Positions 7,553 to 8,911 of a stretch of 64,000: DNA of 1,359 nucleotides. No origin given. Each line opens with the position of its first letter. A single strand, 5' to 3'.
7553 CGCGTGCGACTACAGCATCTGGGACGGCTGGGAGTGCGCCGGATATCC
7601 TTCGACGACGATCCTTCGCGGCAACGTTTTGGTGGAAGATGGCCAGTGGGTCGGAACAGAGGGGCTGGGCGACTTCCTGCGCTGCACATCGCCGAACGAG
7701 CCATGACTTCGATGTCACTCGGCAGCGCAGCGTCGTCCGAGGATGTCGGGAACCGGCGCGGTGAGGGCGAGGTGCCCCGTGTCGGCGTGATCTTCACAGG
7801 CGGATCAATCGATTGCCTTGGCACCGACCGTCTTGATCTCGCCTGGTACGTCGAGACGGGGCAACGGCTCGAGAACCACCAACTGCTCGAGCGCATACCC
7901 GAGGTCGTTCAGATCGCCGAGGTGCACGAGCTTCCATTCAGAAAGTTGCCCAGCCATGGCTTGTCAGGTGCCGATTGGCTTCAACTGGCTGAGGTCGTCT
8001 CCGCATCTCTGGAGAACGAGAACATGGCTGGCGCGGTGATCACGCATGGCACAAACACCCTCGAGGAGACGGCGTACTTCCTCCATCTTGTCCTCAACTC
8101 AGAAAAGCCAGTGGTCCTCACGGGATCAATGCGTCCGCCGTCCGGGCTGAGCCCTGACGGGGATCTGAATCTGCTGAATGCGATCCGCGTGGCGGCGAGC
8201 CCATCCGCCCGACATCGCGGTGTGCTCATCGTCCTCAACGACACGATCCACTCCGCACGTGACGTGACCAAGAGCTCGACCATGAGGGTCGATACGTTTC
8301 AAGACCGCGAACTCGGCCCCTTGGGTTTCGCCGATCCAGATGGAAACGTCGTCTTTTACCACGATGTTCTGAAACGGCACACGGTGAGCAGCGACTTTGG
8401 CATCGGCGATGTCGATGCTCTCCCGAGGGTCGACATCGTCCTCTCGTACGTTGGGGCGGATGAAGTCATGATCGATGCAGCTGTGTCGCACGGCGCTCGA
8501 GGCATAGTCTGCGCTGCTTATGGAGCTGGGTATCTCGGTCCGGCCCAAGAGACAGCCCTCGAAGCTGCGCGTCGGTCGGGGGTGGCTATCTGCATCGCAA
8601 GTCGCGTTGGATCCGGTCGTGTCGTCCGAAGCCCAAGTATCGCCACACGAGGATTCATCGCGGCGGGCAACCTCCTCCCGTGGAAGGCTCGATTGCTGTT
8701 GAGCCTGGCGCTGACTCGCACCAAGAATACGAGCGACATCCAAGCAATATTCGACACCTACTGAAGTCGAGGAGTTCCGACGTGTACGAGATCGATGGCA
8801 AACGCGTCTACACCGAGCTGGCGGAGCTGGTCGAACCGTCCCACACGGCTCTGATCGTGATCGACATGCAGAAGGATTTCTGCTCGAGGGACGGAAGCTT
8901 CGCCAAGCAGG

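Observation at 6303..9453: Translationally coupled hydantoinase - asparaginase - isochorismatase-like hydrolase triad without a carbamoylase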

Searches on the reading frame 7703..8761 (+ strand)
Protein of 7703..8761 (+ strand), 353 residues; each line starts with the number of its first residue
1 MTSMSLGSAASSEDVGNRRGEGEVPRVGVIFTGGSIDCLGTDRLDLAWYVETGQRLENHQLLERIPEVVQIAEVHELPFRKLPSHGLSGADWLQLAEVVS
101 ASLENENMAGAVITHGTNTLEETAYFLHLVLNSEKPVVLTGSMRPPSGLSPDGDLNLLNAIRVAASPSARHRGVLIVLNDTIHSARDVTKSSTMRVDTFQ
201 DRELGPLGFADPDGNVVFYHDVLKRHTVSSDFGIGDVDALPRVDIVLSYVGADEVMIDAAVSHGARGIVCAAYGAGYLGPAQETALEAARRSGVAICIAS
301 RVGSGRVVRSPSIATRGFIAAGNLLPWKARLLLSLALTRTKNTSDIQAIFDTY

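Call 10: search_protein_families(library=pfam, proteins=[window:7703-8761:+])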
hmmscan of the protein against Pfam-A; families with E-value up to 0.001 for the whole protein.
window:7703-8761:+ (353 aa): 2 families
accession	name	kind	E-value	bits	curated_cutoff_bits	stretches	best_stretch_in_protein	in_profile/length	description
PF00710.25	Asparaginase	-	3.6e-52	177.2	22.5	1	26-220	1-189/193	Asparaginase, N-terminal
PF17763.6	Asparaginase_C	-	5e-27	94.6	34.6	1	242-350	1-114/114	Glutaminase/Asparaginase C-terminal domain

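Call 11: search_protein_families(library=ncbifam, proteins=[window:7703-8761:+])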
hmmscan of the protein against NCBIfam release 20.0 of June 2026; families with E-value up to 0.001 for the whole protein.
window:7703-8761:+ (353 aa): 6 families
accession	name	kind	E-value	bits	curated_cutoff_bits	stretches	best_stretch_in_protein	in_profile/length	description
TIGR00520.1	asnASE_II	subfamily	2.5e-90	302.9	314.3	1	21-353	21-352/352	type II asparaginase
NF008304.0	PRK11096.1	equivalog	7.3e-79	264.8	506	1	24-353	23-348/348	L-asparaginase 2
TIGR00519.1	asnASE_I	subfamily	1.2e-32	113.2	260.5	1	25-324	2-301/337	type I asparaginase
NF003217.0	PRK04183.1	equivalog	1.3e-31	109.8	310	1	20-351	71-404/420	Glu-tRNA(Gln) amidotransferase subunit GatD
TIGR02153.1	gatD_arch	equivalog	9.6e-30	103.6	324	1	19-350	57-391/405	Glu-tRNA(Gln) amidotransferase subunit GatD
NF006998.0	PRK09461.1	equivalog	3e-17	62.9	376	1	74-308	51-279/337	asparaginase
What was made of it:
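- On Type II L-asparaginase (TIGR00520 / EcAII-like): 302.9 bits against a cut-off of 314.3 (call 11).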

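Call 26: search_solved_structures(query=window:7703-8761:+, max_evalue=1e-10, show_alignments=2)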
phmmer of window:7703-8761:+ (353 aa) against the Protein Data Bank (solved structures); distinct sequences matched with E-value up to 1e-10: 78 (the best 60 are shown).
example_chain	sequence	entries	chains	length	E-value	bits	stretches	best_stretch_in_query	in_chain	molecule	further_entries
9bad_A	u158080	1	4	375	1e-70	241.6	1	21-353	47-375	L-asparaginase 2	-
1wsa_A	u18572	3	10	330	3.7e-68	233.3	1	25-353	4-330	ASPARAGINE AMIDOHYDROLASE | L-asparaginase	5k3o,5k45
6rud_A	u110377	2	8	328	4.5e-68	233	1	25-353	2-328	L-asparaginase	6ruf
6syh_A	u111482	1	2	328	7.5e-68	232.2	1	25-353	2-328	L-asparaginase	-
5k4g_A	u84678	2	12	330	4.9e-67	229.6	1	25-353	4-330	L-asparaginase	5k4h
6rue_B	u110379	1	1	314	1.3e-66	228.1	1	60-353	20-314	L-asparaginase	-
6rue_D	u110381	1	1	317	1.4e-66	228.1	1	60-353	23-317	L-asparaginase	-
6rue_A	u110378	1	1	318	1.4e-66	228.1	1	60-353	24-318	L-asparaginase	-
6rue_C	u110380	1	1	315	1.4e-66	228.1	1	60-353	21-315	L-asparaginase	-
3nxk_A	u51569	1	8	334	1.8e-65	224.4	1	26-351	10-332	Cytoplasmic L-asparaginase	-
2wlt_A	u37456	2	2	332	6e-63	216.1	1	24-353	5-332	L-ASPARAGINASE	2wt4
7u6m_A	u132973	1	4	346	1.7e-62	214.6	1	22-353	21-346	L-asparaginase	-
5i4b_A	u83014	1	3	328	2.5e-62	214.1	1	24-353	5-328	L-asparaginase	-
5i3z_A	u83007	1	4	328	2.6e-62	214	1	24-353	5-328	L-asparaginase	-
5f52_A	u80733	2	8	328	2.7e-62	214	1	24-353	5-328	L-asparaginase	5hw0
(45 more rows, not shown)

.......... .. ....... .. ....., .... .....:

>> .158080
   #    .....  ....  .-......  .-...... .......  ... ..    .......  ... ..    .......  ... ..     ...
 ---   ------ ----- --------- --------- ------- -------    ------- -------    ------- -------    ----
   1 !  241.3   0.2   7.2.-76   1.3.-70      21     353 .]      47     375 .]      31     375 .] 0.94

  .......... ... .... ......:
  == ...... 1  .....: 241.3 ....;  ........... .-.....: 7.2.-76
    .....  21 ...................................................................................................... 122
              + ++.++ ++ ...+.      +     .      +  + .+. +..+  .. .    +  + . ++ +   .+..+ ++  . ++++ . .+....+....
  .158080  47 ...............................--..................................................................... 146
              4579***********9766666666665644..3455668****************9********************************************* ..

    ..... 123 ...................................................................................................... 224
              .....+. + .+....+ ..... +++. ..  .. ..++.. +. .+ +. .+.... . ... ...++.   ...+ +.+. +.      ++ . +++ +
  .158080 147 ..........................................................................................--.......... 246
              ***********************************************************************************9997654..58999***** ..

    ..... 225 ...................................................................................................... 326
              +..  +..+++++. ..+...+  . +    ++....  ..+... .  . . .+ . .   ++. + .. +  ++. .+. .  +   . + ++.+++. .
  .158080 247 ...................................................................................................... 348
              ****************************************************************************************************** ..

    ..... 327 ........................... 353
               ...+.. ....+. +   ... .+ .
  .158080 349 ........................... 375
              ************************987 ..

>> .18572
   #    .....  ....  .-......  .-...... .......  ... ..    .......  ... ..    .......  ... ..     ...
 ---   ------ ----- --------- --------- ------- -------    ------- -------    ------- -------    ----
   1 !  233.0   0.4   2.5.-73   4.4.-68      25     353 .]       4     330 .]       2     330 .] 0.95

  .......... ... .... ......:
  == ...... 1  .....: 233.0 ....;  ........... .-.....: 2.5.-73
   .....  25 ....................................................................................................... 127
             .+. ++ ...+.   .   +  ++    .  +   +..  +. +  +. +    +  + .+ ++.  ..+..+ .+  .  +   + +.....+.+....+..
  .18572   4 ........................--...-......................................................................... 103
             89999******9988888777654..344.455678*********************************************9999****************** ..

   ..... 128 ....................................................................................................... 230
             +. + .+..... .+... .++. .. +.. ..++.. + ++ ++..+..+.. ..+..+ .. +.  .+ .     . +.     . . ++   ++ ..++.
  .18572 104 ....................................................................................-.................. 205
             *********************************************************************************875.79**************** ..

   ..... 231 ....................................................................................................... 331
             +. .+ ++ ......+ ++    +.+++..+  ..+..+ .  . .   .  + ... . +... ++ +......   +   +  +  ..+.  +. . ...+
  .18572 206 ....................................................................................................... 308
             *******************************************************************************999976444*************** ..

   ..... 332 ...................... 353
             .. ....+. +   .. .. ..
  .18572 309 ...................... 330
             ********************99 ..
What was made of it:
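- On Type II L-asparaginase (TIGR00520 / EcAII-like): PDB type II asparaginases hit at E 1e-70 to 1e-61 (calls 10, 26). It is corroborated by the PDB alignments of call 26.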

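Call 30: find_homologous_proteins(query=window:7703-8761:+)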
Query window:7703-8761:+ (353 aa): 7665 proteins with E <= 0.001 among 8000 candidates; the best 120 are listed.
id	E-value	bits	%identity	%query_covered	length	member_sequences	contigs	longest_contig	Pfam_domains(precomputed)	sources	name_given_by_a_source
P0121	7.6e-211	717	91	100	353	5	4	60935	PF17763.7,PF00710.26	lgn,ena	-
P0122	2.6e-202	689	86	100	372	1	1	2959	PF17763.7,PF00710.26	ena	-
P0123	8.9e-196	668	85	100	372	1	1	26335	PF17763.7,PF00710.26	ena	-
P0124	5.9e-156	537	71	93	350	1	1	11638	PF17763.7,PF00710.26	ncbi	-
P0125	1.7e-134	466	63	94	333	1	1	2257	PF17763.7,PF00710.26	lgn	-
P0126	1.6e-132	460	62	94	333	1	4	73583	PF17763.7,PF00710.26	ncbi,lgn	-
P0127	3.9e-132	458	63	94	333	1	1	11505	PF17763.7,PF00710.26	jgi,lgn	jgi:L-asparaginase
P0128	8.8e-132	457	64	93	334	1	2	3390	PF17763.7,PF00710.26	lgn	-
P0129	4.0e-131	455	63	95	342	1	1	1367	PF17763.7,PF00710.26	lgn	-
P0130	4.6e-131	455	62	93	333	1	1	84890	PF17763.7,PF00710.26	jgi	jgi:L-asparaginase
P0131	1.4e-130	453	61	93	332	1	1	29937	PF17763.7,PF00710.26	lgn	-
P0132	7.2e-130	451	63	93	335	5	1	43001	PF17763.7,PF00710.26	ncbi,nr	ncbi:MAG: asparaginase [Chloroflexi bacterium]|nr:asparaginase [Chloroflexota bacterium]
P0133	7.4e-130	451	62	93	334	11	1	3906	PF17763.7,PF00710.26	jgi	jgi:L-asparaginase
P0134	1.0e-129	450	61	94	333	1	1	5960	PF17763.7,PF00710.26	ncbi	ncbi:MAG: asparaginase [Candidatus Binatia bacterium]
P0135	1.5e-129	450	61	94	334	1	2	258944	PF17763.7,PF00710.26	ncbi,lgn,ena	-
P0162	3.2e-127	442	61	93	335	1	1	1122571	PF17763.7,PF00710.26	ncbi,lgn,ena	-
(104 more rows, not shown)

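Call 33: find_encoding_contigs(protein=P0124, flank=10000, max_places=2)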
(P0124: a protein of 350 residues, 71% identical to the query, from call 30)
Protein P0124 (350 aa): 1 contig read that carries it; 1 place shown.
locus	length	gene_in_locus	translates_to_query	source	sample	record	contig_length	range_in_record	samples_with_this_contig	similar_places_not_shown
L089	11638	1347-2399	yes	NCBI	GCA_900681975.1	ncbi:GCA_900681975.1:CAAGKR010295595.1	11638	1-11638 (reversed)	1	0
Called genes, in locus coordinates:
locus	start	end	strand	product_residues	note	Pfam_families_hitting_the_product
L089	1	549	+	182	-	?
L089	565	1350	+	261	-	PF00005:ABC_tran, PF02463:SMC_N (faint), PF13304:AAA_21 (faint)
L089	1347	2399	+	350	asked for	PF00710:Asparaginase, PF17763:Asparaginase_C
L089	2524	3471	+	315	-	PF02423:OCD_Mu_crystall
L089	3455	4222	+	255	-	PF00106:adh_short, PF13561:adh_short_C2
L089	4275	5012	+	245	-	PF00106:adh_short, PF08659:KR, PF23441:SDR, PF13561:adh_short_C2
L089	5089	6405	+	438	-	PF07992:Pyr_redox_2 (faint), PF01494:FAD_binding_3 (faint), PF00070:Pyr_redox (faint), PF01266:DAO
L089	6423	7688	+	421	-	PF04412:AcnX, PF28403:AcnX_2nd, PF28406:AcnX_3rd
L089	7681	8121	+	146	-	PF01989:AcnX_swivel_put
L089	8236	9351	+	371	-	PF01266:DAO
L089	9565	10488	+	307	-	PF02423:OCD_Mu_crystall, PF01488:Shikimate_DH (faint)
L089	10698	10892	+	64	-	PF01361:Tautomerase, PF14552:Tautomerase_2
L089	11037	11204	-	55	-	-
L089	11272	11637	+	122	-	?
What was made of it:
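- ASN1's nearest outside orthologue has neither partner (call 33). In L089 the ASN1 orthologue heads exactly that downstream block, without HYD or ISO (call 33).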

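Call 34: find_encoding_contigs(protein=P0135, flank=8000, max_places=1)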
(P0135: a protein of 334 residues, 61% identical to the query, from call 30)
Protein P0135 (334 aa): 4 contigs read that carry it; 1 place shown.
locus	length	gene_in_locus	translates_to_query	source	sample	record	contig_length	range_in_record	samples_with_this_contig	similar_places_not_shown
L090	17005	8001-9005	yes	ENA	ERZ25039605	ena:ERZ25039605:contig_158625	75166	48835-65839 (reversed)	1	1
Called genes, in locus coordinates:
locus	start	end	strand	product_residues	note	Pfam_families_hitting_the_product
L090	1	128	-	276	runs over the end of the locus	PF00941:FAD_binding_5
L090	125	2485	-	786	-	PF01315:Ald_Xan_dh_C, PF02738:MoCoBD_1, PF20256:MoCoBD_2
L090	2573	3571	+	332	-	PF09084:NMT1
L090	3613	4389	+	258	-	PF00005:ABC_tran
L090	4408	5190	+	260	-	PF00528:BPD_transp_1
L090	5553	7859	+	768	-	PF01315:Ald_Xan_dh_C, PF02738:MoCoBD_1, PF20256:MoCoBD_2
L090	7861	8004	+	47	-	-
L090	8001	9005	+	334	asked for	PF00710:Asparaginase, PF17763:Asparaginase_C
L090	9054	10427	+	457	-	PF01979:Amidohydro_1, PF12890:DHOase, PF07969:Amidohydro_3 (weak)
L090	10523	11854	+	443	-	PF00009:GTP_EFTU (faint), PF02492:cobW, PF03308:MeaB (faint), PF07683:CobW_C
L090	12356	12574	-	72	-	-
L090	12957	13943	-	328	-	PF03401:TctC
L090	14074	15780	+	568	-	PF01977:UbiD, PF20696:UbiD_C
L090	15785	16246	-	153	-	PF14588:YjgF_endoribonc, PF01042:Ribonuc_L-PSP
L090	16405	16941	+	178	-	PF00188:CAP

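Call 35: find_encoding_contigs(protein=P0162, flank=8000, max_places=1)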
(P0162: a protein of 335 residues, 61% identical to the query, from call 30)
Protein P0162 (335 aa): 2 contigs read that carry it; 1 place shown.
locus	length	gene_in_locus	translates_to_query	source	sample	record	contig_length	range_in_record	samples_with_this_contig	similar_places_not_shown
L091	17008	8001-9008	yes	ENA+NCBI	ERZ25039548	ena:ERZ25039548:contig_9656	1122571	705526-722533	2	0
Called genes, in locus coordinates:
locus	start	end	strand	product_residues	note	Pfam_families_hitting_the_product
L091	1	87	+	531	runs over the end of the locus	PF07690:MFS_1, PF03988:DUF347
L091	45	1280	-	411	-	PF00356:LacI, PF00532:Peripla_BP_1, PF13407:Peripla_BP_4, PF13377:Peripla_BP_3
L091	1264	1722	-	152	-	-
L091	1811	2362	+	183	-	-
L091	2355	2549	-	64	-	-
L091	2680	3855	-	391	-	PF26549:Tricorn_N (faint)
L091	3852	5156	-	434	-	PF03816:LytR_cpsA_psr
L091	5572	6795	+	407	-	PF08309:LVIVD (faint)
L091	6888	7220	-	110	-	PF02617:ClpS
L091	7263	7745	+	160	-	-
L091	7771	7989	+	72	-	-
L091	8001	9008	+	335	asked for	PF00710:Asparaginase, PF17763:Asparaginase_C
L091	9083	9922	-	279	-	PF01261:AP_endonuc_2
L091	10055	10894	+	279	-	PF01261:AP_endonuc_2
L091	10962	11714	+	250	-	PF01073:3Beta_HSD (weak), PF01370:Epimerase, PF04321:RmlD_sub_bind (weak), PF13460:NAD_binding_10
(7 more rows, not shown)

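Call 38: find_related_loci(query=A3, collection=metagenome_contigs, flank=8000)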
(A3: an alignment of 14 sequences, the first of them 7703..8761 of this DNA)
Query A3 (353 aa) in metagenome_contigs; peptide patterns used: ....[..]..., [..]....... (x = any residue, [..] = any of these).
599 stretches matched a pattern (row limit reached: there are more); 590 encode a relative of the query (tblastn E <= 1e-3); the best 80 are kept; 80 distinct loci.
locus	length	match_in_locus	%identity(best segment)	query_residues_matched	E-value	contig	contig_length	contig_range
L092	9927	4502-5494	57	24-353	2e-130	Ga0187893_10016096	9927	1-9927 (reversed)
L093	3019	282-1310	58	7-352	4e-135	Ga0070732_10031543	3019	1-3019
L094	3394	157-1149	57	24-353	4e-134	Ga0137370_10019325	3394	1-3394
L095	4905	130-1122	55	24-353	5e-129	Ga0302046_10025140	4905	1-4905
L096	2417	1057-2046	58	24-352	4e-134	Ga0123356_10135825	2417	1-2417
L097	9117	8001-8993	57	24-353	4e-126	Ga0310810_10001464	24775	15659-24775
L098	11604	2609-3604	55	23-353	8e-126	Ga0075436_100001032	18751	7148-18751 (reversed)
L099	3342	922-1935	56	17-353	1e-127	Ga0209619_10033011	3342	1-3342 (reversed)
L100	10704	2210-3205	55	23-353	2e-123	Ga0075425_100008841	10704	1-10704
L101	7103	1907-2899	56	24-353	9e-122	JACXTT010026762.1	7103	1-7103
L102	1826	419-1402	58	26-353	6e-130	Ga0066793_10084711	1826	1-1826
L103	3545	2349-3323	55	25-352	4e-115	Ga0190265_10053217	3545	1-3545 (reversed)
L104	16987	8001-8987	56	24-353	1e-125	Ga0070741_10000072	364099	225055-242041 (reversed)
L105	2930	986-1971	58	22-353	6e-109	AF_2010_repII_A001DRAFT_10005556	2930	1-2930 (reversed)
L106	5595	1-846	59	72-353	1e-102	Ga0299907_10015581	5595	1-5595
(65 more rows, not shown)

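Call 55: find_encoding_contigs(protein=P0121, flank=10000, max_places=3)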
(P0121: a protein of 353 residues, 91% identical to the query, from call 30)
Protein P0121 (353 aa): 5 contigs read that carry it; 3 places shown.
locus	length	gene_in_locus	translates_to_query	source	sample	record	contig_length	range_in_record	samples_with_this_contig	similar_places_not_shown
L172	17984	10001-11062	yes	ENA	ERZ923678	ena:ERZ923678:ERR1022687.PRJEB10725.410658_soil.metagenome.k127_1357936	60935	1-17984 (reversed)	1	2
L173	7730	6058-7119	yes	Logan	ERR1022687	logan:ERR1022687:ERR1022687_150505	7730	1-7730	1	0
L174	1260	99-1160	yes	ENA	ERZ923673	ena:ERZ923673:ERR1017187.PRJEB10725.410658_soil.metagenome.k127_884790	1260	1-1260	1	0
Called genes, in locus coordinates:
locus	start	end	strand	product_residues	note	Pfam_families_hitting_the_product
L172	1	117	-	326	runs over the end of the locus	-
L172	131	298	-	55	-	-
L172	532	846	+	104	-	-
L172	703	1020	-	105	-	-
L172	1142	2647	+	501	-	PF02133:Transp_cyt_pur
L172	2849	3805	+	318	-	PF01522:Polysacc_deac_1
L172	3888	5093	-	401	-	PF00155:Aminotran_1_2, PF12897:Asp_aminotransf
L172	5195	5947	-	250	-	PF01177:Asp_Glu_race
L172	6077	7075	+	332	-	PF02423:OCD_Mu_crystall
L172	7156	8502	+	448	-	-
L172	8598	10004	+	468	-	PF07969:Amidohydro_3 (weak), PF01979:Amidohydro_1, PF12890:DHOase (faint), PF07969:Amidohydro_3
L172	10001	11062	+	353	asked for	PF00710:Asparaginase, PF17763:Asparaginase_C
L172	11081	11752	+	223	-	PF00857:Isochorismatase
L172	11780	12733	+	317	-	PF02423:OCD_Mu_crystall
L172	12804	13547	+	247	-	PF00106:adh_short, PF08659:KR, PF23441:SDR, PF13561:adh_short_C2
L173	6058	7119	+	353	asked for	PF00710:Asparaginase, PF17763:Asparaginase_C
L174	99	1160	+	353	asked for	PF00710:Asparaginase, PF17763:Asparaginase_C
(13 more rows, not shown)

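Call 86: predict_structure(alignment_id=A3)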
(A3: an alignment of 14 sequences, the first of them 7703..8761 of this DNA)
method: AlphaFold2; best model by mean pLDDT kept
length: 353 residues; sequences in the alignment: 14
mean_pLDDT: 69.2   pTM: 0.75
mean pLDDT of the five models: 69.2, 58.8, 57.6, 57.4, 52.0
residues with pLDDT >= 90: 43; 70-90: 158; 50-70: 70; < 50: 82
segments of 3 or more residues with pLDDT < 50: 1-18, 34-51, 144-150, 180-201, 222-229, 303-306
pLDDT, mean of each block of 10 residues (from residue 1): 37 41 81 47 44 54 77 84 67 88 84 74 82 83 49 73 87 71 34 42 60 65 43 76 78 75 91 67 87 88 51 78 81 90 89 76
secondary structure, 60 per line:
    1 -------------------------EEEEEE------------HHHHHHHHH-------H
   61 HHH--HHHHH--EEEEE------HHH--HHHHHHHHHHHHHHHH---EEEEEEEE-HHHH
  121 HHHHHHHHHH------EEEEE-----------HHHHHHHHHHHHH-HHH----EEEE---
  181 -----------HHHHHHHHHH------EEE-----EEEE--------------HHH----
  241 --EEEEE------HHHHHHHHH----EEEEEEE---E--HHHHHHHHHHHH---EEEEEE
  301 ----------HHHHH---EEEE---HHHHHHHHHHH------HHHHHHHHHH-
elements in order: E26-31 H44-52 H60-63 H66-70 E73-77 H89-104 E108-115 H117-130 E137-141 H153-165 E174-177 H192-201 E208-210 E216-219 E243-247 H254-262 E267-273 H280-291 E295-300 H311-315 E319-322 H326-336 H343-352
